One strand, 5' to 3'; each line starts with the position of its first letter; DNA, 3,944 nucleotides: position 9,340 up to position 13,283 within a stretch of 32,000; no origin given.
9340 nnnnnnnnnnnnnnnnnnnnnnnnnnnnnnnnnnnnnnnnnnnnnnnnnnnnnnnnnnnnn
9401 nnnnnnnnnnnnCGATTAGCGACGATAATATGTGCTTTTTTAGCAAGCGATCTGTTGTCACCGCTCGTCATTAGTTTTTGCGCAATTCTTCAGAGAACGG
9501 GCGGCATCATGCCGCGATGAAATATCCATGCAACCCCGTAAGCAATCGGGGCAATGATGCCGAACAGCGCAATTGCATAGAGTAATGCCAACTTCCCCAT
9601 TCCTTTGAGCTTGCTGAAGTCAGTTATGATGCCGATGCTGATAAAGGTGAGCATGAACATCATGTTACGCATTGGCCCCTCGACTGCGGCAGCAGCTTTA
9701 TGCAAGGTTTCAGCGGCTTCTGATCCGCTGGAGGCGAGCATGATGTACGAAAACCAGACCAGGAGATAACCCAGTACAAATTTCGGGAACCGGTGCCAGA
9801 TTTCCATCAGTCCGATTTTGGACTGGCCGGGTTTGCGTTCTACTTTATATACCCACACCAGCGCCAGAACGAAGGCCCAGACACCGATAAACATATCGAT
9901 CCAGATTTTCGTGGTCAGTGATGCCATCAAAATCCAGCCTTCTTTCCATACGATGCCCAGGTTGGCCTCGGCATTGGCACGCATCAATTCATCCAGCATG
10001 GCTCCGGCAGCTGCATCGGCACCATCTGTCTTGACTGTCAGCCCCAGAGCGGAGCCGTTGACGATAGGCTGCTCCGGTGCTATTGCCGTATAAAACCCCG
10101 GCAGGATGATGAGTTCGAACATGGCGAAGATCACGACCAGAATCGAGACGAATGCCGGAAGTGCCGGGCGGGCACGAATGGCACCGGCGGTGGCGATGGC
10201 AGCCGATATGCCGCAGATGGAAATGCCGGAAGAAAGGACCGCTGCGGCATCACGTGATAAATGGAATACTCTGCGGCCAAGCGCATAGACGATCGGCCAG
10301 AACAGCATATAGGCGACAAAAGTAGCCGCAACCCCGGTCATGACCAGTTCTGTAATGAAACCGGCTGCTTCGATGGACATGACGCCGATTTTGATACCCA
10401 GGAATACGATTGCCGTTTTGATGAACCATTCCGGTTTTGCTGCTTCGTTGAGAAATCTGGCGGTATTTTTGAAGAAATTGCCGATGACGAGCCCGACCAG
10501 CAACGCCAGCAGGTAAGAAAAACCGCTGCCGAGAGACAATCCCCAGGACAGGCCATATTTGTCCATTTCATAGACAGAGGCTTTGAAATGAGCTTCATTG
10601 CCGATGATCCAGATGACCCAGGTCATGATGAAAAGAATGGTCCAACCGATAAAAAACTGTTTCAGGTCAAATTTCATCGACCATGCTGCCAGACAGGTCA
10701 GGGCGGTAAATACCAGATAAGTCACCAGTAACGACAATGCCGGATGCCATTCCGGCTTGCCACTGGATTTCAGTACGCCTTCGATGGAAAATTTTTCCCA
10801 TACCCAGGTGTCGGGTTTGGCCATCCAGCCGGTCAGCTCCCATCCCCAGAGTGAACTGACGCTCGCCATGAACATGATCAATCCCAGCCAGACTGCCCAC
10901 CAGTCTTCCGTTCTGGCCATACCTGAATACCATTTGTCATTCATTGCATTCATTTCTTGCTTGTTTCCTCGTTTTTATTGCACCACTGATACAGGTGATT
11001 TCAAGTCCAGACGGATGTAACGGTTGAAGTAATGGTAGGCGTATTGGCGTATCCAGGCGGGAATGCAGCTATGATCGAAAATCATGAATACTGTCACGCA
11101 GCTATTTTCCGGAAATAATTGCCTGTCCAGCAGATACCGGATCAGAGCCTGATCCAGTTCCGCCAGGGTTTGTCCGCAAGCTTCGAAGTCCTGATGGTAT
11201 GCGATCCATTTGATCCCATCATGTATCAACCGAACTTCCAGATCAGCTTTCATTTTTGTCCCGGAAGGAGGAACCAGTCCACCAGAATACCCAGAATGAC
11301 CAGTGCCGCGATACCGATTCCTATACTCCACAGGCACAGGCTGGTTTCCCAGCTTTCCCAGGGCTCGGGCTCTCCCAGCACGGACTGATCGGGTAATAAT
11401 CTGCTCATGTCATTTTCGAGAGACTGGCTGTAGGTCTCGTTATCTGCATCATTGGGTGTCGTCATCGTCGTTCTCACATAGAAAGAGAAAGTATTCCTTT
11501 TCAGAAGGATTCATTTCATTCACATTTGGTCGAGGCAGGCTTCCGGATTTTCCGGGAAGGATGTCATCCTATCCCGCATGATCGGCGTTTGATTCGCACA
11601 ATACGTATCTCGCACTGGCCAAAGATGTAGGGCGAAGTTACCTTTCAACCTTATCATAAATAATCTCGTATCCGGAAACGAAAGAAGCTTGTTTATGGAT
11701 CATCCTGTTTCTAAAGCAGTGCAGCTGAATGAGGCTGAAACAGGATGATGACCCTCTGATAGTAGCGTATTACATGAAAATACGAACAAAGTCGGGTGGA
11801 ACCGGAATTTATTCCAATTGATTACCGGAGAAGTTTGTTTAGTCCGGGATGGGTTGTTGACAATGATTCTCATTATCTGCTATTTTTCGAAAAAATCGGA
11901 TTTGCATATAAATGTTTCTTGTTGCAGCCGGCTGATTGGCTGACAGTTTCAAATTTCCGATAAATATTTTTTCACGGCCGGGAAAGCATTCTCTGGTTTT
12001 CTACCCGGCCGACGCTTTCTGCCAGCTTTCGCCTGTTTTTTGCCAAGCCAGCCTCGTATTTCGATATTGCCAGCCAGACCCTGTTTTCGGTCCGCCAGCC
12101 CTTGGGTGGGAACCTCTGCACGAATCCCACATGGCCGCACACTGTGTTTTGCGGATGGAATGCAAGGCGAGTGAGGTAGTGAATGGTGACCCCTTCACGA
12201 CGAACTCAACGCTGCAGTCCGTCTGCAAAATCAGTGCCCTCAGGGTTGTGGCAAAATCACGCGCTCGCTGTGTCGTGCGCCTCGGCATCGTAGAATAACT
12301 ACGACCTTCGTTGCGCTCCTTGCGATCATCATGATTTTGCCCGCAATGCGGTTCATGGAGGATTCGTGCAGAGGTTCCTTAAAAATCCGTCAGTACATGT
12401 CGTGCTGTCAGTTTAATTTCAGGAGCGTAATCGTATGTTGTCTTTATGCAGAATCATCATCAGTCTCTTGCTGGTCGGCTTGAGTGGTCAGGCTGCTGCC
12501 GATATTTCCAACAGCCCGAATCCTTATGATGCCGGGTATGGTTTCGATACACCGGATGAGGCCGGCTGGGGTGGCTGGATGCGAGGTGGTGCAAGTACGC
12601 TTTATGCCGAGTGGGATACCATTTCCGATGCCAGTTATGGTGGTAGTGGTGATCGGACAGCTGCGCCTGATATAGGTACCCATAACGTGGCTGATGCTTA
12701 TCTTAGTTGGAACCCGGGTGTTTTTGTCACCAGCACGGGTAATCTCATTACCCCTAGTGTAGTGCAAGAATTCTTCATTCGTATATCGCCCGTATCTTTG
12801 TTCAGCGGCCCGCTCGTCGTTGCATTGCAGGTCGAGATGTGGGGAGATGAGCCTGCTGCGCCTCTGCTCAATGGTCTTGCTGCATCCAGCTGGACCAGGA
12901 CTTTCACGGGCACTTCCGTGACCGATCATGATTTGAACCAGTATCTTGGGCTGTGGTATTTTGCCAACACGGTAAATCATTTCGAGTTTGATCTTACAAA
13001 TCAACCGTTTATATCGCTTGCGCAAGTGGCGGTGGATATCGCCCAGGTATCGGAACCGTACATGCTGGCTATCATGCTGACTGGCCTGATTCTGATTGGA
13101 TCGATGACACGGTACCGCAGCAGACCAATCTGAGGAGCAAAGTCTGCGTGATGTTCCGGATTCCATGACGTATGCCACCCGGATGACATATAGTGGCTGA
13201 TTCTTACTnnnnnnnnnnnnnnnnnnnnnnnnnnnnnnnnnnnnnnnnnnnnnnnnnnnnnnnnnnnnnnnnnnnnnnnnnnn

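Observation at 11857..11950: Near-consensus Fur box inside a strong promoter about 550 nt from the next ORF: a possible Fur-repressed sRNA or long iron-regulated leader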

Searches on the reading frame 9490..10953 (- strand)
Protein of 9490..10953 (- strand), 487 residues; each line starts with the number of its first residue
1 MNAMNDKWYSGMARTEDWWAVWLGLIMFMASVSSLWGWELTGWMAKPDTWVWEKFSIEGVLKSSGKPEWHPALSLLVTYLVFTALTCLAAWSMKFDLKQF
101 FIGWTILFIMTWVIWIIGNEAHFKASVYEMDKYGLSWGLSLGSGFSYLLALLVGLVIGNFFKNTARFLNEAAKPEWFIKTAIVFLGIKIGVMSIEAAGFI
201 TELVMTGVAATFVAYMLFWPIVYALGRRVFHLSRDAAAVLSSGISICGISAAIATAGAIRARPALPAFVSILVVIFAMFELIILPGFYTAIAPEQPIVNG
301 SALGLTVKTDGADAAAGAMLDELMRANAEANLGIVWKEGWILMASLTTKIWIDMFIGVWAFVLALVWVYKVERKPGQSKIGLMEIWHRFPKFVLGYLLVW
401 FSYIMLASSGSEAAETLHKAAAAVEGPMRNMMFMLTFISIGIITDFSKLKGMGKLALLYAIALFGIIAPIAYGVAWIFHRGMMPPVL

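Call 9: search_protein_families(library=pfam, proteins=[window:9490-10953:-], max_evalue=0.01)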
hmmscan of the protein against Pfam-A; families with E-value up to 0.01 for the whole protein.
window:9490-10953:- (487 aa): 1 family
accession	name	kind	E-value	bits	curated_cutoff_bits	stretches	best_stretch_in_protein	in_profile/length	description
PF03601.19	Cons_hypoth698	-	4.2e-21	75.6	24.5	1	147-459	29-303/304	Conserved hypothetical protein 698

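Call 10: search_protein_families(library=ncbifam, proteins=[window:9490-10953:-], max_evalue=0.01)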
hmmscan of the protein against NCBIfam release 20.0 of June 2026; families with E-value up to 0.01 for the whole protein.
window:9490-10953:- (487 aa): 1 family
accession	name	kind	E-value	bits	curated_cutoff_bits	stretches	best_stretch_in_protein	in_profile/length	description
TIGR00698.1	TIGR00698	subfamily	2.4e-09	36.9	232.6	1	147-321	34-206/335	YeiH family putative sulfate export transporter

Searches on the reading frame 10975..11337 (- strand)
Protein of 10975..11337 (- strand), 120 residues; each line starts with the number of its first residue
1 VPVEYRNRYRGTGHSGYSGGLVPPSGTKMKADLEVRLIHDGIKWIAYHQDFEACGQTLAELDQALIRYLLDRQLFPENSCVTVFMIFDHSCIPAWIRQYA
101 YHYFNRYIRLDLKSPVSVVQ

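Call 9: search_protein_families(library=pfam, proteins=[window:10975-11337:-], max_evalue=0.01)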
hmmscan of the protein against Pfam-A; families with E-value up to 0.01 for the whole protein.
window:10975-11337:- (120 aa): 1 family
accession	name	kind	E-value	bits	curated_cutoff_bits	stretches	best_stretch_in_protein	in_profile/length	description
PF17373.7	DUF5395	-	1.8e-32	112.1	25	1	32-112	1-81/81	Family of unknown function (DUF5395)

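Call 10: search_protein_families(library=ncbifam, proteins=[window:10975-11337:-], max_evalue=0.01)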
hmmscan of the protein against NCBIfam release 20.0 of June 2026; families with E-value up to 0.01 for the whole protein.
window:10975-11337:- (120 aa): 0 families

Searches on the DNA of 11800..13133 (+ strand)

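Call 51: search_rna_families(source=window, start=11800, end=12480, threshold=evalue, max_evalue=10)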
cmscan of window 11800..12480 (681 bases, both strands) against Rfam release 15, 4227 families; matches with E-value up to 10: 1.
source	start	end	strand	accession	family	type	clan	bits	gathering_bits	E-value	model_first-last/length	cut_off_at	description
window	11971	12133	-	RF03108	Methylosinus-1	Gene; sRNA;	-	12.4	145.1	2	1-214/214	no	Methylosinus-1 RNA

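Call 61: search_rna_families(sources=[L037, L018, L029, L038, L039, L048, L026, L035, L027, L011, L015], threshold=gathering)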
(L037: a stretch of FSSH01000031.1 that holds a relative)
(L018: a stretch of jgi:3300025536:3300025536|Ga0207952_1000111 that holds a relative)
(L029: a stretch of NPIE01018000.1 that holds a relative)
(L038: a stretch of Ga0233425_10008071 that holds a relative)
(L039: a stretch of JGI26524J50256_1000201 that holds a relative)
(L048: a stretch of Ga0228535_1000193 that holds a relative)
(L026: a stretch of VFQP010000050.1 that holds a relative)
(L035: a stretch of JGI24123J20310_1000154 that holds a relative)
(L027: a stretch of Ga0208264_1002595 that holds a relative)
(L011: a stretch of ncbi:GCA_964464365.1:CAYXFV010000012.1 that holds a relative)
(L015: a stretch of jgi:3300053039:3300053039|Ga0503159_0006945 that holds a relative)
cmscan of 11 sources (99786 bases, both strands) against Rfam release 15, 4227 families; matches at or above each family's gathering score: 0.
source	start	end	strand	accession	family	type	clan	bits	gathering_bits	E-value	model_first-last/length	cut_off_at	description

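Call 72: search_dna_similar(query=window:12105-12385:+, collection=plasmids, mode=distant, max_rows=10)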
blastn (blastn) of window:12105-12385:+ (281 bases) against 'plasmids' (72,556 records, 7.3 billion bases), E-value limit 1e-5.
No match.

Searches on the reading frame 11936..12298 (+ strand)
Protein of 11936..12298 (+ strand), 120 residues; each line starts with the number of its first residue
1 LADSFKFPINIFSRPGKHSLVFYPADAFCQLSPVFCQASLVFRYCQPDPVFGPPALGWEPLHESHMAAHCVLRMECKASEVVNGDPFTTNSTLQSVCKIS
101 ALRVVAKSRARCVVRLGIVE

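Call 9: search_protein_families(library=pfam, proteins=[window:11936-12298:+], max_evalue=0.01)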
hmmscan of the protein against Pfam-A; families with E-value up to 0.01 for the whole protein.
window:11936-12298:+ (120 aa): 1 family
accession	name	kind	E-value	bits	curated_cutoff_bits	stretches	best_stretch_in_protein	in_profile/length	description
PF21330.3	Kazal_C7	-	0.00097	19.6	27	1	58-103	1-45/53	Complement component C7, Kazal domain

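Call 10: search_protein_families(library=ncbifam, proteins=[window:11936-12298:+], max_evalue=0.01)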
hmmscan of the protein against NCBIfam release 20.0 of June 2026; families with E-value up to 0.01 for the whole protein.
window:11936-12298:+ (120 aa): 0 families
